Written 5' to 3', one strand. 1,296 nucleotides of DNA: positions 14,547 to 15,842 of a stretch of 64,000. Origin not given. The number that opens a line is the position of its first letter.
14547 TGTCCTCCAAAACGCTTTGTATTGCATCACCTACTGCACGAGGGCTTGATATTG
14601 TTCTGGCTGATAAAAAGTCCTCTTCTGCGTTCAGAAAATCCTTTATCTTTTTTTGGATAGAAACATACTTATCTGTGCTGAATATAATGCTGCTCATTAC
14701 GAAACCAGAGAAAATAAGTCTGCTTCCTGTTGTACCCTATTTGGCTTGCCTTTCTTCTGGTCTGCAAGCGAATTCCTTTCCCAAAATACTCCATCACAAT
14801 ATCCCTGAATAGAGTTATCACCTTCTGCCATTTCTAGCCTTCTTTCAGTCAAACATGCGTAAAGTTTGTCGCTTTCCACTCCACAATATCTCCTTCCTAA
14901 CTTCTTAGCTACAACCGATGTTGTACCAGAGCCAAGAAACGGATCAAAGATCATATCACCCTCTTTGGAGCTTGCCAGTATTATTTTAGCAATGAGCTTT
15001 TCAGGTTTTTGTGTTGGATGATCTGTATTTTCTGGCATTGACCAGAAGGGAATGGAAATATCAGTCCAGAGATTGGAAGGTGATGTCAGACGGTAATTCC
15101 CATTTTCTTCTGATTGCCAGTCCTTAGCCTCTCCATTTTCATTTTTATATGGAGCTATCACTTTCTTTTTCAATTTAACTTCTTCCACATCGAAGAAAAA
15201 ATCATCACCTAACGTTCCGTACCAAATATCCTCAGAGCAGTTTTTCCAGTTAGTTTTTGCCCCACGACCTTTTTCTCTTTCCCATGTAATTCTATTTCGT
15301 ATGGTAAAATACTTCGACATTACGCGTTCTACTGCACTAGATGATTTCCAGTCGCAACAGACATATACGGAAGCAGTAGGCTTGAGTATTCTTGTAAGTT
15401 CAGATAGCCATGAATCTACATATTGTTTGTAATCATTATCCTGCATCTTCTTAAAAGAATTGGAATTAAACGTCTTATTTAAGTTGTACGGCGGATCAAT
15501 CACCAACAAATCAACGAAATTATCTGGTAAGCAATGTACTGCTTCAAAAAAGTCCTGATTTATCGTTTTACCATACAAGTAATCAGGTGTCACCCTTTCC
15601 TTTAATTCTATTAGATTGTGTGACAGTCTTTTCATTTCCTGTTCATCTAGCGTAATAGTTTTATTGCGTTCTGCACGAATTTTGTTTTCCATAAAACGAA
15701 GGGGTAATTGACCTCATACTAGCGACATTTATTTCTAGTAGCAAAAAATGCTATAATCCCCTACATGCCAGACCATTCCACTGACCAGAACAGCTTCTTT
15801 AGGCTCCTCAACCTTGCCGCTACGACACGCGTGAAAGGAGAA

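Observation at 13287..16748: IS1595 transporter element carrying a complete type II R-M system, nested in a homing endonuclease gene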

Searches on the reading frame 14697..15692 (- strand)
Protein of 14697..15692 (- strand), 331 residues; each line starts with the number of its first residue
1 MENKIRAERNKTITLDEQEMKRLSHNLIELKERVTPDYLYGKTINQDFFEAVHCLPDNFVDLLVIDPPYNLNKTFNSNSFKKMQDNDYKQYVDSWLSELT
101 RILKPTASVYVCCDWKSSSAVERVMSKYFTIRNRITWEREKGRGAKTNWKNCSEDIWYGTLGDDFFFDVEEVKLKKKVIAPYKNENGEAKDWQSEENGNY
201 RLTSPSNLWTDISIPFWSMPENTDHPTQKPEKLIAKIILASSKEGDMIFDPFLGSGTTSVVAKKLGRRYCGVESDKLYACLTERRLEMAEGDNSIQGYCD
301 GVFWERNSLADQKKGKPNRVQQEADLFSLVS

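Call 4: search_protein_families(library=pfam, proteins=[window:14697-15692:-], max_evalue=0.01)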
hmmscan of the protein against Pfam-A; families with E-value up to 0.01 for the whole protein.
window:14697-15692:- (331 aa): 3 families
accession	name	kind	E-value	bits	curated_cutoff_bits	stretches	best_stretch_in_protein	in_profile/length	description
PF01555.25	N6_N4_Mtase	-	6.5e-40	137.9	26.7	1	60-279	1-216/221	DNA methylase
PF02086.21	MethyltransfD12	-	0.00055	20.2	22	0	36-99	156-217/253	D12 class N6 adenine-specific DNA methyltransferase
PF01170.24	UPF0020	-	0.0027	17.9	22.3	0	239-279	23-64/197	RMKL-like, methyltransferase domain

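Call 7: search_protein_families(library=ncbifam, proteins=[window:14697-15692:-], max_evalue=0.01)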
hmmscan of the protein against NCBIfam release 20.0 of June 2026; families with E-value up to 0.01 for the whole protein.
window:14697-15692:- (331 aa): 4 families
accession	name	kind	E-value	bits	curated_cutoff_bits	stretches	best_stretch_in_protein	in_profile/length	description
NF008572.0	PRK11524.1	equivalog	5.9e-40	137.2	292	1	44-290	18-260/294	adenine-specific DNA-methyltransferase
NF050803.1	DnaMtaseCcrMCaul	equivalog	2.1e-30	105.9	830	2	223-289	184-250/350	adenine-specific DNA-methyltransferase CcrM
NF010253.0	PRK13699.1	subfamily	2e-17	63.7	244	2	216-288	135-207/226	DNA methyltransferase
TIGR01177.1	TIGR01177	hypoth_equivalog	0.00068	19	316.55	0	239-273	177-211/330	TIGR01177 family methyltransferase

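Call 8: search_protein_families(library=phrogs, proteins=[window:14697-15692:-], max_evalue=0.01)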
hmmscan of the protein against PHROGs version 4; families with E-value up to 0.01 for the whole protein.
window:14697-15692:- (331 aa): 13 families
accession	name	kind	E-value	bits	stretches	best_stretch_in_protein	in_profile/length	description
phrog_67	-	other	7.9e-55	188.2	1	41-297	124-354/743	DNA methyltransferase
phrog_498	-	other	5.8e-40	138.4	1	56-319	219-450/633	DNA methyltransferase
phrog_3008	-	other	9e-19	68.7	1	221-296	146-221/244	DNA methyltransferase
phrog_6025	-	other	4.1e-16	60.1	1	44-147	15-118/192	DNA methyltransferase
phrog_18293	-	other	4.2e-13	50.3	1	214-291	35-112/119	methyltransferase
phrog_6952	-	other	6.1e-13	50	1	223-276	112-165/181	DNA methyltransferase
phrog_23085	-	unknown function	1.1e-11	45.5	1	221-293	40-113/138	-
phrog_23148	-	unknown function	1.3e-09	39.4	1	222-291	82-151/165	-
phrog_18146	-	other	5.1e-07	30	1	233-288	57-113/452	DNA methyltransferase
phrog_12517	-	unknown function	2.2e-06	28.1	1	244-277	105-138/316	-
phrog_16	-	DNA, RNA and nucleotide metabolism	5.5e-06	25.8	1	206-279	823-902/986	DNA helicase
phrog_8769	-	other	9.3e-06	26.4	1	246-287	13-54/71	methyltransferase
phrog_11619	-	other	0.00059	20.3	1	44-119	71-143/186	DNA methyltransferase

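Call 17: search_solved_structures(query=window:14697-15692:-, max_evalue=0.001)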
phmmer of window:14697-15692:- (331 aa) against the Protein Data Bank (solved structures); distinct sequences matched with E-value up to 0.001: 12.
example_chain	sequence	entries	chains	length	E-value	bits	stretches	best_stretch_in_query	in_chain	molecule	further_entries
8urk_A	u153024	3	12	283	1.1e-34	123.2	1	44-287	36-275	Methyltransferase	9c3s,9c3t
9c3u_A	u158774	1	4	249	1.1e-34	123.2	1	45-286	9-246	Methyltransferase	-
1g60_A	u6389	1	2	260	2.4e-22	82.7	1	48-278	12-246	Adenine-specific Methyltransferase MboIIA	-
6pbd_A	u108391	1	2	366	1.7e-20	76.6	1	224-279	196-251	Modification methylase CcrMI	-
1nw8_A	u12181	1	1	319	1.7e-18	70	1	47-292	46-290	MODIFICATION METHYLASE RSRI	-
1eg2_A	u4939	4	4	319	2e-18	69.8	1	47-292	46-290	MODIFICATION METHYLASE RSRI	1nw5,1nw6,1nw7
5hek_A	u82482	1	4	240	1.8e-17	66.7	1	214-288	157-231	Adenine specific DNA methyltransferase (DpnA)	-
5hfj_A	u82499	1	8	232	2.1e-17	66.4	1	214-287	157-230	Adenine specific DNA methyltransferase (DpnA)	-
8s9m_A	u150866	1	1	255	8.5e-15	57.9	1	217-288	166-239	DNA cytosine-N4 methyltransferase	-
8s9n_A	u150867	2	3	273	8.6e-15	57.8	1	217-288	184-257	DNA cytosine-N4 methyltransferase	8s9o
2zie_A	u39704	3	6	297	2.7e-10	43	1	221-287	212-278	Putative modification methylase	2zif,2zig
1boo_A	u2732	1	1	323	0.00039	22.8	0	224-281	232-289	PROTEIN (N-4 CYTOSINE-SPECIFIC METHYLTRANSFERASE PVU II)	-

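Call 78: search_solved_structures(query=window:14697-15692:-, max_evalue=1e-20, show_alignments=1)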
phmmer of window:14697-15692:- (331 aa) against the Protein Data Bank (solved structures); distinct sequences matched with E-value up to 1e-20: 3.
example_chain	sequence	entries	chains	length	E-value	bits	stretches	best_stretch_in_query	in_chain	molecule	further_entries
8urk_A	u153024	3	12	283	1.1e-34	123.2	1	44-287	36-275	Methyltransferase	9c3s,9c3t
9c3u_A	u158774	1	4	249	1.1e-34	123.2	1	45-286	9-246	Methyltransferase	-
1g60_A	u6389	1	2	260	2.4e-22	82.7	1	48-278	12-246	Adenine-specific Methyltransferase MboIIA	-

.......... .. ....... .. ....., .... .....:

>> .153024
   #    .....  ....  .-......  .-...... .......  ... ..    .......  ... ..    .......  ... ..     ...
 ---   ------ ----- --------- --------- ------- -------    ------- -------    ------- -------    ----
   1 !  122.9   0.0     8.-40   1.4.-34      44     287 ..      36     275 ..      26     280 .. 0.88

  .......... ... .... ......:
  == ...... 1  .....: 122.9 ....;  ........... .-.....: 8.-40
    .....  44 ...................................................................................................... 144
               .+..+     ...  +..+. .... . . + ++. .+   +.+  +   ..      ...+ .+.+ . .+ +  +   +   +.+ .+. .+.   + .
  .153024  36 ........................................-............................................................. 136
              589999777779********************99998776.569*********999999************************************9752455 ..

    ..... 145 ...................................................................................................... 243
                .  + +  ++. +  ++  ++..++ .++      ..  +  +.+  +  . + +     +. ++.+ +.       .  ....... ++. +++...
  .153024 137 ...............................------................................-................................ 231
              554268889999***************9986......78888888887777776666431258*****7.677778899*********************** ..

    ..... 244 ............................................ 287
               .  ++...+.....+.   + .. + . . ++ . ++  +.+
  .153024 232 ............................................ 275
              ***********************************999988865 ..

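Call 97: search_protein_families(library=padloc, proteins=[window:14697-15692:-], max_evalue=0.001)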
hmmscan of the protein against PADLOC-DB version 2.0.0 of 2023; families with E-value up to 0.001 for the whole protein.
window:14697-15692:- (331 aa): 70 families (the best 25 are shown)
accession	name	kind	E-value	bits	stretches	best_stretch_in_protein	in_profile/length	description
PDLC03371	MTase_II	-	8.2e-64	213.6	1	42-291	12-257/260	Type II methyltransferase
PDLC03299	MTase_II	-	2e-51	173.3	1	44-290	18-261/296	Type II methyltransferase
PDLC03320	MTase_II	-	2.3e-40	136.6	1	44-290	36-278/289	Type II methyltransferase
PDLC03265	MTase_II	-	2.4e-36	123.9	2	42-152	26-137/333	Type II methyltransferase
PDLC03216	MTase_II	-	3.2e-35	119.8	2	224-290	193-259/364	Type II methyltransferase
PDLC03738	oMTase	-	4.8e-31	105.8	2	225-290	204-269/376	orphan methyltransferase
PDLC03238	MTase_II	-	1.5e-29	101.3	1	34-290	115-367/428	Type II methyltransferase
PDLC03339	MTase_II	-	2.3e-29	100.4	1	43-288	6-273/399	Type II methyltransferase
PDLC03230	MTase_II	-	2.1e-28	97.6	1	39-286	34-282/360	Type II methyltransferase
PDLC03300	MTase_II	-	3.3e-27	93.3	1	86-287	84-277/302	Type II methyltransferase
PDLC03387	MTase_II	-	8.4e-27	92.1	2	129-288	140-277/289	Type II methyltransferase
PDLC03353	MTase_II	-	2.9e-26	90.6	1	43-289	12-253/260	Type II methyltransferase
PDLC03635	MTase_III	-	5.4e-23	79.6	1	171-287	456-573/708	Type III methyltransferase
PDLC03302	MTase_II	-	1.6e-22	78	2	224-287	198-261/626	Type II methyltransferase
PDLC03638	MTase_III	-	1e-20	71.7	2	184-278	580-669/816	Type III methyltransferase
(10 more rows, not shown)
